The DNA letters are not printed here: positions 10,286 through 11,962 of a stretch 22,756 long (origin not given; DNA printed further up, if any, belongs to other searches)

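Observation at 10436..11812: Soluble Ser/Thr kinase with non-canonical HLD/DWG/SPE motifs fused to a C-terminal cNMP-binding domain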

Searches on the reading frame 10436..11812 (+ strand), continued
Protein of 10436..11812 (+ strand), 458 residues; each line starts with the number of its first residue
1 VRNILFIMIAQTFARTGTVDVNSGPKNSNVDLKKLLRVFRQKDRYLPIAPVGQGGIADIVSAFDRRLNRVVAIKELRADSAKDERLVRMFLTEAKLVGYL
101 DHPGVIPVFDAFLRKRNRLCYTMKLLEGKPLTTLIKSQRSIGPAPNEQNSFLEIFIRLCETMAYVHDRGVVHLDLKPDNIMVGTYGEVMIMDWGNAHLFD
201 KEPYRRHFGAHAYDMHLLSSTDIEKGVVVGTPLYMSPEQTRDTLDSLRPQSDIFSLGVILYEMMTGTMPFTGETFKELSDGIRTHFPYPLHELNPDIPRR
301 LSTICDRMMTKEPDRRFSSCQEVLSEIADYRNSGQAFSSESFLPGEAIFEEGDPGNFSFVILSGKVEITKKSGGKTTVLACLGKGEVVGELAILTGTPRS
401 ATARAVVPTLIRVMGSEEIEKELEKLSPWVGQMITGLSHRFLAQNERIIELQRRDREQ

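Call 20: find_encoding_contigs(protein=P0038, flank=8000, max_places=1)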
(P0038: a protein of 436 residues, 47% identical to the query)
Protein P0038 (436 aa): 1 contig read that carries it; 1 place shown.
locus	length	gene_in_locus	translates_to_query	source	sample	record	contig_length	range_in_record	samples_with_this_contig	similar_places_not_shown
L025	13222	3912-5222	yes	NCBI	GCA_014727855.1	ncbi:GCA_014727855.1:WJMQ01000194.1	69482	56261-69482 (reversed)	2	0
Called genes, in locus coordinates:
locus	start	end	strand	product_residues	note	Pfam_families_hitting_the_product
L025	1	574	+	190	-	PF01966:HD, PF08668:HDOD (weak)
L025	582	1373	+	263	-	PF00149:Metallophos, PF13277:YmdB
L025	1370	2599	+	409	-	PF13742:tRNA_anti_2, PF01336:tRNA_anti-codon, PF02601:Exonuc_VII_L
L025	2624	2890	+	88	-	PF02609:Exonuc_VII_S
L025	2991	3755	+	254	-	PF00348:polyprenyl_synt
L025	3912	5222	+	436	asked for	PF00069:Pkinase, PF07714:PK_Tyr_Ser-Thr, PF00027:cNMP_binding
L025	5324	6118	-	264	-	-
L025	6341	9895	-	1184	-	PF02463:SMC_N, PF13175:AAA_15, PF13304:AAA_21 (weak), PF13476:AAA_23, PF13555:AAA_29 (weak), PF06470:SMC_hinge, PF13304:AAA_21 (weak)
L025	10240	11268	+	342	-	PF01118:Semialdhyde_dh, PF22698:Semialdhyde_dhC_1, PF02774:Semialdhyde_dhC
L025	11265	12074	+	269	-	PF00696:AA_kinase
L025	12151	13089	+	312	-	PF00303:Thymidylat_synt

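Call 21: find_encoding_contigs(protein=P0055, flank=8000, max_places=1)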
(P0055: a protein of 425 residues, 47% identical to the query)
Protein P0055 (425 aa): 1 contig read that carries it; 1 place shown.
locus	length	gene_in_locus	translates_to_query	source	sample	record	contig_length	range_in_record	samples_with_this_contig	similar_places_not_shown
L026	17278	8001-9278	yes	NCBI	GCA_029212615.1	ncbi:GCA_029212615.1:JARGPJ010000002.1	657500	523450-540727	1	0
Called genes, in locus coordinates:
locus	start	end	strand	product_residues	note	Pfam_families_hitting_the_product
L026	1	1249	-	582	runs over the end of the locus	PF02690:Na_Pi_cotrans, PF01895:PhoU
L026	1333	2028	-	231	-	PF01895:PhoU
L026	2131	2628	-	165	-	-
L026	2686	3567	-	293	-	-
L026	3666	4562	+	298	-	PF01694:Rhomboid, PF20216:DUF6576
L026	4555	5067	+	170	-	-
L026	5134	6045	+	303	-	PF00753:Lactamase_B, PF23023:Anti-Pycsar_Apyc1 (weak), PF12706:Lactamase_B_2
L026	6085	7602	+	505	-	PF04715:, PF00425:Chorismate_bind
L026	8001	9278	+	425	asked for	PF00069:Pkinase, PF07714:PK_Tyr_Ser-Thr, PF00027:cNMP_binding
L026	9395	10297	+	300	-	PF03976:PPK2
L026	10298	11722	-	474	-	PF00224:PK, PF02887:PK_C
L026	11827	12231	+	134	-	PF07963:N_methyl (weak)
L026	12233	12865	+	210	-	PF07963:N_methyl (weak)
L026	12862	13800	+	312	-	PF21687:T2SSK_1st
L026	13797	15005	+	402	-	-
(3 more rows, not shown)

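Call 48: predict_structure(alignment_id=A1)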
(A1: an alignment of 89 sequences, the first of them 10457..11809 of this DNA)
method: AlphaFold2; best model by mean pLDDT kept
length: 451 residues; sequences in the alignment: 89
mean_pLDDT: 90.6   pTM: 0.80
mean pLDDT of the five models: 90.6, 90.4, 89.8, 89.2, 89.2
residues with pLDDT >= 90: 326; 70-90: 94; 50-70: 21; < 50: 10
segments of 3 or more residues with pLDDT < 50: 1-10
pLDDT, mean of each block of 10 residues (from residue 1): 45 59 84 92 95 97 98 95 94 97 95 97 97 86 95 98 97 97 95 94 75 68 92 94 98 97 97 98 93 95 98 98 79 94 97 94 94 94 92 97 92 79 81 86 87 86
secondary structure, 60 per line:
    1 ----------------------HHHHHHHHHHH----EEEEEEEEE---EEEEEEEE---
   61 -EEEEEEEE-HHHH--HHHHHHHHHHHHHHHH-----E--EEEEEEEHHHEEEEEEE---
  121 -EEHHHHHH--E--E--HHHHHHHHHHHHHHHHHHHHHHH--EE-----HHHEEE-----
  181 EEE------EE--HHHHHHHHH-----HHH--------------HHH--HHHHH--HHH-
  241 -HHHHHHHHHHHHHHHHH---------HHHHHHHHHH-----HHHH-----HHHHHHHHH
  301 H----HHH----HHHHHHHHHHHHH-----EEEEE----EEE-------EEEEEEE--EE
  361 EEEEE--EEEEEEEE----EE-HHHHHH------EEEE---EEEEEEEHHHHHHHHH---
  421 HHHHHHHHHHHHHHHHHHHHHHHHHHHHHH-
elements in order: H23-33 E38-46 E50-57 E62-69 H71-74 H77-92 E101-107 E111-117 H124-129 H138-160 E173-175 E181-183 H194-202 H230-234 H242-258 H268-277 H283-286 H292-301 H313-325 E331-335 E340-342 E350-356 E359-365 E368-375 H383-388 E395-398 E402-408 H409-417 H421-450

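Call 51: fold_search(model_id=the predicted structure, library=pdb)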
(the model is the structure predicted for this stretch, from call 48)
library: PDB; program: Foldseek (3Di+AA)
matches with E <= 10: 2000; with E <= 0.001: 1999
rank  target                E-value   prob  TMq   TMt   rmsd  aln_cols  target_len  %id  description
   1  5u94                  9.4e-22  1.00  0.54  0.91   2.1       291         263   27  Crystal structure of the Mycobacterium tuberculosis PASTA kinase PknB in complex with the potential theraputic kinase in (released 2017-12-20)
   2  1o6y                  5.8e-20  1.00  0.53  0.90   2.0       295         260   26  Catalytic domain of PknB kinase from Mycobacterium tuberculosis (released 2003-01-30)
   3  6b2p                  1.1e-19  1.00  0.52  0.89   2.0       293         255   26  Dual Inhibition of the Essential Protein Kinases A and B in Mycobacterium tuberculosis (released 2018-02-14)
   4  6b2q_C                2.3e-19  1.00  0.52  0.87   2.9       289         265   26  Dual Inhibition of the Essential Protein Kinases A and B in Mycobacterium tuberculosis (released 2018-02-14)
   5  2fum_A                3.7e-19  1.00  0.53  0.89   2.6       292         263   27  Catalytic domain of protein kinase PknB from Mycobacterium tuberculosis in complex with mitoxantrone (released 2006-08-01)
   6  3orm                  5.1e-19  1.00  0.52  0.86   2.7       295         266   26  Mycobacterium tuberculosis PknB kinase domain D76A mutant (released 2010-12-15)
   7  1mru_A                5.3e-19  1.00  0.52  0.86   4.0       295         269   27  Intracellular Ser/Thr protein kinase domain of Mycobacterium tuberculosis PknB. (released 2003-02-11)
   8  6i2p_B                5.6e-19  1.00  0.50  0.82   3.6       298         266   25  Crystal structure of the Mycobacterium tuberculosis PknB kinase domain (L33E mutant) in complex with its substrate Gar (released 2019-05-22)
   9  3oro                  6.6e-19  1.00  0.51  0.81   4.5       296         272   27  Mycobacterium tuberculosis PknB kinase domain L33D mutant (crystal form 4) (released 2010-12-15)
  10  6i2p_A                7.0e-19  1.00  0.51  0.83   3.2       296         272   26  Crystal structure of the Mycobacterium tuberculosis PknB kinase domain (L33E mutant) in complex with its substrate Gar (released 2019-05-22)
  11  6b2q_B                1.0e-18  1.00  0.52  0.87   2.4       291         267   27  Dual Inhibition of the Essential Protein Kinases A and B in Mycobacterium tuberculosis (released 2018-02-14)
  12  2fum_B                1.5e-18  1.00  0.52  0.88   3.0       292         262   27  Catalytic domain of protein kinase PknB from Mycobacterium tuberculosis in complex with mitoxantrone (released 2006-08-01)
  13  3ori_A                1.6e-18  1.00  0.52  0.85   2.7       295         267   27  Mycobacterium tuberculosis PknB kinase domain L33D mutant (crystal form 1) (released 2010-12-15)
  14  3orp                  2.2e-18  1.00  0.50  0.80   3.4       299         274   26  Mycobacterium tuberculosis PknB kinase domain L33D mutant (crystal form 5) (released 2010-12-15)
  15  6b2q_D                2.5e-18  1.00  0.51  0.87   2.5       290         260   28  Dual Inhibition of the Essential Protein Kinases A and B in Mycobacterium tuberculosis (released 2018-02-14)
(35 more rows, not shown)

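Call 53: find_encoding_contigs(protein=P0014, flank=6000, max_places=1)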
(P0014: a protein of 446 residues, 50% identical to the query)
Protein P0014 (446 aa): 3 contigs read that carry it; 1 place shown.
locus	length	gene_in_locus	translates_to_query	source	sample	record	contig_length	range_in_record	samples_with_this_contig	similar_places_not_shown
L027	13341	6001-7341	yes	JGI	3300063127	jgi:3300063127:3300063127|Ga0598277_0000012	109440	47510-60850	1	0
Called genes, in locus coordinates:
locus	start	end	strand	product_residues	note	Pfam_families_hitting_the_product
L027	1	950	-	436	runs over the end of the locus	-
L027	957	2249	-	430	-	PF01464:SLT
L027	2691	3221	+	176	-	-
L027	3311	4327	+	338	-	PF12146:Hydrolase_4, PF00561:Abhydrolase_1, PF12697:Abhydrolase_6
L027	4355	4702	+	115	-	PF01187:MIF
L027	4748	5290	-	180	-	-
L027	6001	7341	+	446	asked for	PF00069:Pkinase, PF07714:PK_Tyr_Ser-Thr, PF00027:cNMP_binding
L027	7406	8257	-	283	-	PF03705:CheR_N (weak), PF01739:CheR, PF08241:Methyltransf_11 (faint), PF08242:Methyltransf_12 (faint)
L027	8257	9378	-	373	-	PF00072:Response_reg, PF01339:CheB_methylest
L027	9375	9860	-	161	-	PF01584:CheW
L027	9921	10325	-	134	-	PF01814:Hemerythrin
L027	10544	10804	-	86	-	-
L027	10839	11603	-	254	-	PF00266:Aminotran_5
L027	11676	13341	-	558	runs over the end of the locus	PF12729:4HB_MCP_1, PF00672:HAMP (weak), PF00015:MCPsignal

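Call 54: find_encoding_contigs(protein=P0067, flank=6000, max_places=1)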
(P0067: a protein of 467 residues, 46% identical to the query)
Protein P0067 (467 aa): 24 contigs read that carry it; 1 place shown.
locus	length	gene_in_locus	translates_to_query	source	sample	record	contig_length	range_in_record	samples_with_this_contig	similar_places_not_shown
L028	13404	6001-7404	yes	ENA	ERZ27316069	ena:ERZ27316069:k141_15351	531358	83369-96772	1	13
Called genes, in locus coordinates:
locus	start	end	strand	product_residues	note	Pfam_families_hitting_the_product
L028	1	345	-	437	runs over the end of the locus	PF01408:GFO_IDH_MocA, PF22725:GFO_IDH_MocA_C3 (weak)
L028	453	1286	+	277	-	PF01261:AP_endonuc_2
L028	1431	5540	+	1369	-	PF00069:Pkinase, PF07714:PK_Tyr_Ser-Thr, PF24807:WD40_CDC20-Fz, PF25174:Beta-prop_THOC3, PF23381:Beta-prop_IFT122_1st, PF24814:WD40_Prp19, PF25168:Beta-prop_WDR36-Utp21_2nd, PF25172:Beta-prop_WDR3_2nd, +23 more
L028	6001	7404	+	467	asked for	PF00069:Pkinase, PF07714:PK_Tyr_Ser-Thr, PF00027:cNMP_binding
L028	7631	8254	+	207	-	PF07635:PSCyt1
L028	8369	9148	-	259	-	-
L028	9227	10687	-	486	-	PF01408:GFO_IDH_MocA, PF19051:GFO_IDH_MocA_C2, PF22725:GFO_IDH_MocA_C3 (faint)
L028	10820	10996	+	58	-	-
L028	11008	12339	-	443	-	PF00375:SDF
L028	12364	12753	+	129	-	-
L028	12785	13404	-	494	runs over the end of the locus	PF00772:DnaB, PF20307:divDNAB (faint), PF03796:DnaB_C, PF13481:AAA_25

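Call 55: find_encoding_contigs(protein=P0072, flank=6000, max_places=1)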
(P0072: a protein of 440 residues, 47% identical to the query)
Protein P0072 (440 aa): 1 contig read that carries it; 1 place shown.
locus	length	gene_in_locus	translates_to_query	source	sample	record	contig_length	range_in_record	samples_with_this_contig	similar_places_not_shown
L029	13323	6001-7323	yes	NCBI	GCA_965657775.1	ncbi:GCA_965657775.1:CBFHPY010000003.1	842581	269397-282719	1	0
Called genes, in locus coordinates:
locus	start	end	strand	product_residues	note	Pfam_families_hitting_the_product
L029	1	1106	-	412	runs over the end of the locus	PF20030:bpMoxR, PF07726:AAA_3, PF07728:AAA_5, PF17863:AAA_lid_2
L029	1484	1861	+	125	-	PF00453:Ribosomal_L20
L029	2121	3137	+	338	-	PF02912:Phe_tRNA-synt_N, PF01409:tRNA-synt_2d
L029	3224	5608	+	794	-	PF01588:tRNA_bind, PF03483:B3_4, PF03484:B5, PF17759:tRNA_synthFbeta, PF03147:FDX-ACB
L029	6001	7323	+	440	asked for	PF00069:Pkinase, PF07714:PK_Tyr_Ser-Thr, PF00027:cNMP_binding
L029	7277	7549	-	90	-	-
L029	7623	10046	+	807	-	PF03781:FGE-sulfatase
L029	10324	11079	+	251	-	PF00106:adh_short, PF01370:Epimerase, PF08659:KR, PF13561:adh_short_C2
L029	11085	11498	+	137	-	PF00550:PP-binding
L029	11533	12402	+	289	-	PF07977:FabA, PF22818:ApeI-like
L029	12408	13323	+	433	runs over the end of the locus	PF00109:ketoacyl-synt, PF00108:Thiolase_N (weak), PF02801:Ketoacyl-synt_C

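Call 56: find_encoding_contigs(protein=P0112, flank=6000, max_places=1)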
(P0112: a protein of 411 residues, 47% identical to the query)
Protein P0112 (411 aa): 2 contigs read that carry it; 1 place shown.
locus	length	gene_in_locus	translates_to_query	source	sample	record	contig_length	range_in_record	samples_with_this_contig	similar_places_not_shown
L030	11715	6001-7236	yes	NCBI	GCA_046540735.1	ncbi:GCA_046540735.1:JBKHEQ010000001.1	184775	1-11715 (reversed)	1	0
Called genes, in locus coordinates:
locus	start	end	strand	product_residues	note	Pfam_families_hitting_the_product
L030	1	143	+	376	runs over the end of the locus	PF00069:Pkinase, PF07714:PK_Tyr_Ser-Thr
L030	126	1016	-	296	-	PF01551:Peptidase_M23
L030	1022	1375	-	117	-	-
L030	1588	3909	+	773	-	PF03104:DNA_pol_B_exo1, PF00136:DNA_pol_B, PF03175:DNA_pol_B_2 (weak)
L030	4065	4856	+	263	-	-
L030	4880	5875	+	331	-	PF01207:Dus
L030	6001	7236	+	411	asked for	PF00069:Pkinase, PF07714:PK_Tyr_Ser-Thr, PF14531:Kinase-like (weak), PF00027:cNMP_binding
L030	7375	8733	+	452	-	PF03448:MgtE_N, PF00571:CBS, PF01769:MgtE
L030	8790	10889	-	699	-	PF00456:Transketolase_N, PF02779:Transket_pyr, PF02780:Transketolase_C (faint), PF22613:Transketolase_C_1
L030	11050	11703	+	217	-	PF03167:UDG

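Call 58: find_related_loci(query=A1, collection=metagenome_contigs, flank=8000)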
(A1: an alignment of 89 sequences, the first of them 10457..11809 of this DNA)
Query A1 (451 aa) in metagenome_contigs; peptide patterns used: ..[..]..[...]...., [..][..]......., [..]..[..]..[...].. (x = any residue, [..] = any of these).
600 stretches matched a pattern (row limit reached: there are more); 594 encode a relative of the query (tblastn E <= 1e-3); the best 80 are kept; 80 distinct loci.
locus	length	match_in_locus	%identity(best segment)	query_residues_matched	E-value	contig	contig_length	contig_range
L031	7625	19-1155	32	68-441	1e-61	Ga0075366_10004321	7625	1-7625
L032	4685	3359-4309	36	9-341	7e-54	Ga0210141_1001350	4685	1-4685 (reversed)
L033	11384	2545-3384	35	37-323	2e-50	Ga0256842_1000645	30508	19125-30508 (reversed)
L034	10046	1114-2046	32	36-323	6e-50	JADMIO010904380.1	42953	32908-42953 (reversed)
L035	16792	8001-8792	38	42-322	7e-48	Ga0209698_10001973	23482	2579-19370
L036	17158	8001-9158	29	21-398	3e-46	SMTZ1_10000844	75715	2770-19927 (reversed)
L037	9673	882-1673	38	42-322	2e-46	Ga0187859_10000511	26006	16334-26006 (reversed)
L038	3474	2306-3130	33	37-337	4e-46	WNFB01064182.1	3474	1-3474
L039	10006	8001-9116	29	10-325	8e-45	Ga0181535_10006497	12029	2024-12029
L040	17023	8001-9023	32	37-418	2e-44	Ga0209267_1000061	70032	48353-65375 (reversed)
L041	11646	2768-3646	33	32-328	7e-45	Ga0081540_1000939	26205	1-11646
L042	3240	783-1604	34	37-332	1e-43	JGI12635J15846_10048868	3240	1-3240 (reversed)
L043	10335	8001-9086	31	28-430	3e-43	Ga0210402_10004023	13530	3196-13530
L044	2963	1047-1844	36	37-327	3e-43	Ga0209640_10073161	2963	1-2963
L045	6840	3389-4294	35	38-329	6e-43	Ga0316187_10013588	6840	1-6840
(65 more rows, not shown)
